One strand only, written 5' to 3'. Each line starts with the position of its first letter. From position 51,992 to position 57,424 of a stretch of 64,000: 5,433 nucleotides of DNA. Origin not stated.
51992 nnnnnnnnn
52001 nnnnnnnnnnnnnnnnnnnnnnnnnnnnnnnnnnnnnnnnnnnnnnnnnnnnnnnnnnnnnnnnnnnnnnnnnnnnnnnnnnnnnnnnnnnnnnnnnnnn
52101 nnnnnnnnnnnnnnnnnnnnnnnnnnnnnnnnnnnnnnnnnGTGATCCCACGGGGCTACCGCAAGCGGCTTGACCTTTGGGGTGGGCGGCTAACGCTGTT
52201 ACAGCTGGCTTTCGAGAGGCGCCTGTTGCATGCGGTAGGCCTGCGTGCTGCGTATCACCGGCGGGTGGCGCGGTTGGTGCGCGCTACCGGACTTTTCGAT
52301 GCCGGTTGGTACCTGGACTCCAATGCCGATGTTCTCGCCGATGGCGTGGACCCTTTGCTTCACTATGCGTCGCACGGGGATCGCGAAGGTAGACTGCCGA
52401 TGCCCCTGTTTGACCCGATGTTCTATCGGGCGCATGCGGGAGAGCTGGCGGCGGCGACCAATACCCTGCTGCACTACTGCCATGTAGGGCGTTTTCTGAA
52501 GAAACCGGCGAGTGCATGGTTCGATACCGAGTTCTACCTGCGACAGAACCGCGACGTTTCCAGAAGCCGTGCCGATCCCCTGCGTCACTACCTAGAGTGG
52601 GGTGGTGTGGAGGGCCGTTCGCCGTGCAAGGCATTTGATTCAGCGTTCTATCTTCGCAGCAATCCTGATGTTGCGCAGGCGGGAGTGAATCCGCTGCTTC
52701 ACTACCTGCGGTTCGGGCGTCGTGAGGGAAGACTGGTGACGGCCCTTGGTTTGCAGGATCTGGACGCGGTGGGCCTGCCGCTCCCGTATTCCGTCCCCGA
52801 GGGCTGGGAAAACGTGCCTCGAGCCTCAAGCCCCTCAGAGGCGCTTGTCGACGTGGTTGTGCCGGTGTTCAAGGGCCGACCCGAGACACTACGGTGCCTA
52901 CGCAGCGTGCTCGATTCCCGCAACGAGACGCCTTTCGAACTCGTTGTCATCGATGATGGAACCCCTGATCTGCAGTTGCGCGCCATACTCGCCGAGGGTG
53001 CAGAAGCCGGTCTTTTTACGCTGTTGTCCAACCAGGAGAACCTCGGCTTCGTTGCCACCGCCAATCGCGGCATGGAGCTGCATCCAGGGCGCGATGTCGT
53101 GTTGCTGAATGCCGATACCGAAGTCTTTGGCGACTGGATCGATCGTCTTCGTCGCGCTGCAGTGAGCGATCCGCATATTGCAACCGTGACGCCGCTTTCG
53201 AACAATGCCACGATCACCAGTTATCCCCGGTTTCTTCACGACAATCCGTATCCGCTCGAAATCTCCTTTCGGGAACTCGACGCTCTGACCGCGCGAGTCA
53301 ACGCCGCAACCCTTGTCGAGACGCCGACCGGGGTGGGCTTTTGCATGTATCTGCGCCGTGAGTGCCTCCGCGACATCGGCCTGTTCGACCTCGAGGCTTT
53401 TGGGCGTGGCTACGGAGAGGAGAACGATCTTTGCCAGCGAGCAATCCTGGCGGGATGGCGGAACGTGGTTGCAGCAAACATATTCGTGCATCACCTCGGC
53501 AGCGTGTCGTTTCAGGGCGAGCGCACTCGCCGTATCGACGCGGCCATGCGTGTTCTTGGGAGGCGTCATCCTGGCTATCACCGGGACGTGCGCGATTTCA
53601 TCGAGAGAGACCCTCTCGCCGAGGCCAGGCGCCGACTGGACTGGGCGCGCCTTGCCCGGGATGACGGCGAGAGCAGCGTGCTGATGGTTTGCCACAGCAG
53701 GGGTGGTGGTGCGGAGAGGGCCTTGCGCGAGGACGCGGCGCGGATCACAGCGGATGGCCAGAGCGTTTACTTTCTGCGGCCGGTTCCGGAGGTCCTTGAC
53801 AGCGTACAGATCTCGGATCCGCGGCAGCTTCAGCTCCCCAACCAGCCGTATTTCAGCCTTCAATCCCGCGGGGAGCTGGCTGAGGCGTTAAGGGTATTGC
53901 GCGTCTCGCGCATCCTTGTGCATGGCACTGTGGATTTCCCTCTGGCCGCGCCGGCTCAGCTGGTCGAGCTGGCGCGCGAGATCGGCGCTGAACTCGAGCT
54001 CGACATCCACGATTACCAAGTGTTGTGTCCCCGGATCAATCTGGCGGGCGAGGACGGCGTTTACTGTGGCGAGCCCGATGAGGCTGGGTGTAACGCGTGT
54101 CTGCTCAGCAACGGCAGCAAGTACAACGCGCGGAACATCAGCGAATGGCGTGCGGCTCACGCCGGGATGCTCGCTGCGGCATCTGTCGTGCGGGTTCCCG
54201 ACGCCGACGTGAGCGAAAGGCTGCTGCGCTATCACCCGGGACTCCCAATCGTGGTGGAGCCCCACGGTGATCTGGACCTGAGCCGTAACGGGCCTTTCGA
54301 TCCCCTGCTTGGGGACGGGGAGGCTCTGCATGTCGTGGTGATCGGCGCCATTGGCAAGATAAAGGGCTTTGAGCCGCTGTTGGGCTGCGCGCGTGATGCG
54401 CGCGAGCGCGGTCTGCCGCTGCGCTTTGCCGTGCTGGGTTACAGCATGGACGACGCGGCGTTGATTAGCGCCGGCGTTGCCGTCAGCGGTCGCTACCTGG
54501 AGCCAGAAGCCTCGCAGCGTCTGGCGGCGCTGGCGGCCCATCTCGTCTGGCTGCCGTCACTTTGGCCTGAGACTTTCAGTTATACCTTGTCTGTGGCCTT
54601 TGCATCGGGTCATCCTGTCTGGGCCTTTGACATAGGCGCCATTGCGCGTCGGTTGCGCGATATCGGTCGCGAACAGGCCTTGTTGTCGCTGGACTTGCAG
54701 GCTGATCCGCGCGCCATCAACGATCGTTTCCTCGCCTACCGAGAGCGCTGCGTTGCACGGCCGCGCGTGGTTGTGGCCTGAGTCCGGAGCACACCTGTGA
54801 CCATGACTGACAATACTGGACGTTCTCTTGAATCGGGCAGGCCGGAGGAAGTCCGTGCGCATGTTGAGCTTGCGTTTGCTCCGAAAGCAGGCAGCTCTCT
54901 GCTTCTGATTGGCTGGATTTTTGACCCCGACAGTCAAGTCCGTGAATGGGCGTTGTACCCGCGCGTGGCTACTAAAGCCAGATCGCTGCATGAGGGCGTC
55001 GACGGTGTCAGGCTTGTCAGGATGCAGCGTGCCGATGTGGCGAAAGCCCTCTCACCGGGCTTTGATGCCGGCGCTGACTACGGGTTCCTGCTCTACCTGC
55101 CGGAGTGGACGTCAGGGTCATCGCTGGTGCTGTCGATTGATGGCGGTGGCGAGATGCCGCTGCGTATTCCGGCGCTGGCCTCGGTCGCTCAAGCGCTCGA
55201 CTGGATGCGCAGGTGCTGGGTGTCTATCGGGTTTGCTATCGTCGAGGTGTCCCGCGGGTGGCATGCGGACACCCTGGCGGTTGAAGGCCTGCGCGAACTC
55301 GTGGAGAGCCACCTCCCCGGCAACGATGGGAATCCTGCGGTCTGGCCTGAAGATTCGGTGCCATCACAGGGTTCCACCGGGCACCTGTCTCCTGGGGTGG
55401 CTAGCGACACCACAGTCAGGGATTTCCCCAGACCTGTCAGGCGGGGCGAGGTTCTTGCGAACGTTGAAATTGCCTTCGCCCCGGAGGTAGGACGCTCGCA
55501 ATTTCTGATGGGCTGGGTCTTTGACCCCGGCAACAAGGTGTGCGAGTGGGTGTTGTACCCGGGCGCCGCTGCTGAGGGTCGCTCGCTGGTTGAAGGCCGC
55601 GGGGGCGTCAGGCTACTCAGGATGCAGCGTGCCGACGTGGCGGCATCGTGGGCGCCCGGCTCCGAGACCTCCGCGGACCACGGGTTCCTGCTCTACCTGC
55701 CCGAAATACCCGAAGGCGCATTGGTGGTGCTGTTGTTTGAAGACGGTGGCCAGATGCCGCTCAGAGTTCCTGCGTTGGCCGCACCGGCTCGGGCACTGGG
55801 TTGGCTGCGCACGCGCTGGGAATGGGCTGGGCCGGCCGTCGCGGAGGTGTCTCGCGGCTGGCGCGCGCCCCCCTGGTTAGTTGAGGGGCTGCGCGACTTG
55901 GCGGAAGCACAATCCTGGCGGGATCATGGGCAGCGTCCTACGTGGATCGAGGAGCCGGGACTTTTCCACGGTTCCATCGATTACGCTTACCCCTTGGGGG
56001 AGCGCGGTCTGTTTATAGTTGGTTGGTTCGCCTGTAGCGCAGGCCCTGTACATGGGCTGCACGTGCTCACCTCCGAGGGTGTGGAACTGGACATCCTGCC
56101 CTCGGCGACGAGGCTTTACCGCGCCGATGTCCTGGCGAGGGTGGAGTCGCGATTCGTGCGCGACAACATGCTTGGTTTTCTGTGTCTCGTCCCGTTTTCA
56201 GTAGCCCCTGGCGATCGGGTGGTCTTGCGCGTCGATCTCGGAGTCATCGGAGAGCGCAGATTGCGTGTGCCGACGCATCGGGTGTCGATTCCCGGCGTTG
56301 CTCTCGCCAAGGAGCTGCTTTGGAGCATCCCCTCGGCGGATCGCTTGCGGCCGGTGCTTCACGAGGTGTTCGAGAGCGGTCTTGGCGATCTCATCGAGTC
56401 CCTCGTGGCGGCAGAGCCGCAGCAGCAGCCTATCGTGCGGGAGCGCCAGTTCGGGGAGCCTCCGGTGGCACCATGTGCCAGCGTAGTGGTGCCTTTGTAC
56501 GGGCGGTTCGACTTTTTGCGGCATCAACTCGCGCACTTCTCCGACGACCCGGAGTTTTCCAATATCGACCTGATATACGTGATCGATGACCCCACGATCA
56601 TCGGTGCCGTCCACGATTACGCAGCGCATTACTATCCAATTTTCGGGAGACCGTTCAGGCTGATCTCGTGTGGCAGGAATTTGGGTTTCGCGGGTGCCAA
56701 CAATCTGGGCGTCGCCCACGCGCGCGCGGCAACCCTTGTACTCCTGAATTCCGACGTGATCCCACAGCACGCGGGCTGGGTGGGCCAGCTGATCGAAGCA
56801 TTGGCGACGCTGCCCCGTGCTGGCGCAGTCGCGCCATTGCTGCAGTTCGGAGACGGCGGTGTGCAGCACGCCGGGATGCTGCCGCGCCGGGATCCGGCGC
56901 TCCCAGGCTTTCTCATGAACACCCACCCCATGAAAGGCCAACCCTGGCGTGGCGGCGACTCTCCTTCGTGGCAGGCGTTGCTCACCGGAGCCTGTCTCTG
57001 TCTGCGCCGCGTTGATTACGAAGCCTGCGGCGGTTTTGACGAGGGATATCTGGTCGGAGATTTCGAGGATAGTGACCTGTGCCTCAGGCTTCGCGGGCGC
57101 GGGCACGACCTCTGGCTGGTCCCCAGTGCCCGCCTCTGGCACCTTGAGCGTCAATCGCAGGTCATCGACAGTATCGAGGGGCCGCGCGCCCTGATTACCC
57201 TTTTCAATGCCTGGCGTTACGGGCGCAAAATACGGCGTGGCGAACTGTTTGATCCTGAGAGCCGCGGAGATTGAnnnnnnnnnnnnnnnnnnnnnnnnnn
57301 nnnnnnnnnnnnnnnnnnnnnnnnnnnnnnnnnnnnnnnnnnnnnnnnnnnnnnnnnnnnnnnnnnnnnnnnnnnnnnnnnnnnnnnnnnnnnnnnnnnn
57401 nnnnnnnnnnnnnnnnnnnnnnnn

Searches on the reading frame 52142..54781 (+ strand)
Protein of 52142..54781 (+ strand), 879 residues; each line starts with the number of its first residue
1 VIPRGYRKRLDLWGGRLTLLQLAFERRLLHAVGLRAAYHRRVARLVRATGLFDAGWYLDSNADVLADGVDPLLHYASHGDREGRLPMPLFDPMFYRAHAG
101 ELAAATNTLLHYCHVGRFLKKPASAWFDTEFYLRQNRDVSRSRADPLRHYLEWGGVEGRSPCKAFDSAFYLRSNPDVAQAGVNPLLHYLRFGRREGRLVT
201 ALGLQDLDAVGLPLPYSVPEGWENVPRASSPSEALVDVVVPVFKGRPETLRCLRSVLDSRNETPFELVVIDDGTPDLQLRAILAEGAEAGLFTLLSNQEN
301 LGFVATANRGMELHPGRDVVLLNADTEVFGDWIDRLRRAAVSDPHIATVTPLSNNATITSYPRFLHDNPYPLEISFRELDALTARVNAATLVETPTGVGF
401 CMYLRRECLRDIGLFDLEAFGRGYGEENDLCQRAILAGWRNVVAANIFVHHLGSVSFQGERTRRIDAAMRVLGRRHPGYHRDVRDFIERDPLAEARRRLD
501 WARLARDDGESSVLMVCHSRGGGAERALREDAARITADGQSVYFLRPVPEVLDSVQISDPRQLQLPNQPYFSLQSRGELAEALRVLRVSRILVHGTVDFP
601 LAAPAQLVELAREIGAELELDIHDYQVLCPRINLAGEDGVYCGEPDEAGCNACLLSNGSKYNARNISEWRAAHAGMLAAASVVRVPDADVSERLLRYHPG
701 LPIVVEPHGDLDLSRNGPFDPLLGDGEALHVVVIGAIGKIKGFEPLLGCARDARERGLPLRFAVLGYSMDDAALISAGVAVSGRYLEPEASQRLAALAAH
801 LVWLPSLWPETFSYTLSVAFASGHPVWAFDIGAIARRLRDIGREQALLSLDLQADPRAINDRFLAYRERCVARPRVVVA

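Call 9: search_protein_families(library=pfam, proteins=[window:52142-54781:+], max_evalue=0.001)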
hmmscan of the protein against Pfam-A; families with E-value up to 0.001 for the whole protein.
window:52142-54781:+ (879 aa): 2 families
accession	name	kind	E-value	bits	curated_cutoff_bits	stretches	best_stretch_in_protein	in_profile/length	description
PF00535.33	Glycos_transf_2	-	7.5e-15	55.7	23.3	1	238-412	2-167/168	Glycosyl transferase family 2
PF13641.12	Glyco_tranf_2_3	-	1.4e-09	38.7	27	1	236-453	3-213/230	Glycosyltransferase like family 2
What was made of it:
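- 52142..54781 (+): Large GT2 glycosyltransferase ('GT2a') with N-terminal short repeats and a long C-terminal extension. Pfam Glycos_transf_2, E=7.5e-15 (call 9).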

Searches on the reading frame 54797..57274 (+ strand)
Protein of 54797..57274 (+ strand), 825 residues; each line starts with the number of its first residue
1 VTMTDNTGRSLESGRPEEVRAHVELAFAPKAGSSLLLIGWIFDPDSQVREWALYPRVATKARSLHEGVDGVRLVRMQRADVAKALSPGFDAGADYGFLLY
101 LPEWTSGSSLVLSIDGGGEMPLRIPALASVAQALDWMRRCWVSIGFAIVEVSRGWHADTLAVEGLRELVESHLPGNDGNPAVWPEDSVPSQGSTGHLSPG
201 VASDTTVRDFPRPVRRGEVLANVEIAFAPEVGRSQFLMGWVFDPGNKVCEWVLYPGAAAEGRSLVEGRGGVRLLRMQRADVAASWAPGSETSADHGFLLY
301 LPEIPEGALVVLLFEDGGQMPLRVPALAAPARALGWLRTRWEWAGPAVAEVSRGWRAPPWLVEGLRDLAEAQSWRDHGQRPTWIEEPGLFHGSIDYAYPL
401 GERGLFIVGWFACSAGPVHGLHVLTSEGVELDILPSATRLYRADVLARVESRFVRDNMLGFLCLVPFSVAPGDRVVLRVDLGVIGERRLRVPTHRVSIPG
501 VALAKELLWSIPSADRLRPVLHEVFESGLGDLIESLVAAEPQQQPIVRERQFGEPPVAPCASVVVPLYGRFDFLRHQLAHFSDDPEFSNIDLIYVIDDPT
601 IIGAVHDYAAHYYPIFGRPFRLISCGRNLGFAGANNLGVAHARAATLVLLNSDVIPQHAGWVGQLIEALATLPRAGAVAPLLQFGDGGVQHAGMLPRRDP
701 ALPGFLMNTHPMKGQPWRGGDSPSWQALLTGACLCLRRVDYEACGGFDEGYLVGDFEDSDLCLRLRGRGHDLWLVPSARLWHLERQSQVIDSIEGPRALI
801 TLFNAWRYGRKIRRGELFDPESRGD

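Call 9: search_protein_families(library=pfam, proteins=[window:54797-57274:+], max_evalue=0.001)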
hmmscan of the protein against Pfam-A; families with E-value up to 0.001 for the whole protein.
window:54797-57274:+ (825 aa): 2 families
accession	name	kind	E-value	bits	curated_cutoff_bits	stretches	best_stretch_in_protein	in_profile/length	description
PF00535.33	Glycos_transf_2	-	9.5e-11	42.3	23.3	1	562-688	1-122/168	Glycosyl transferase family 2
PF13641.12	Glyco_tranf_2_3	-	5e-05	23.9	27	1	726-787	156-216/230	Glycosyltransferase like family 2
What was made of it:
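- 54797..57274 (+): Second large GT2 glycosyltransferase ('GT2b') with N-terminal internal repeats. Pfam Glycos_transf_2, E=9.5e-11 (call 9).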
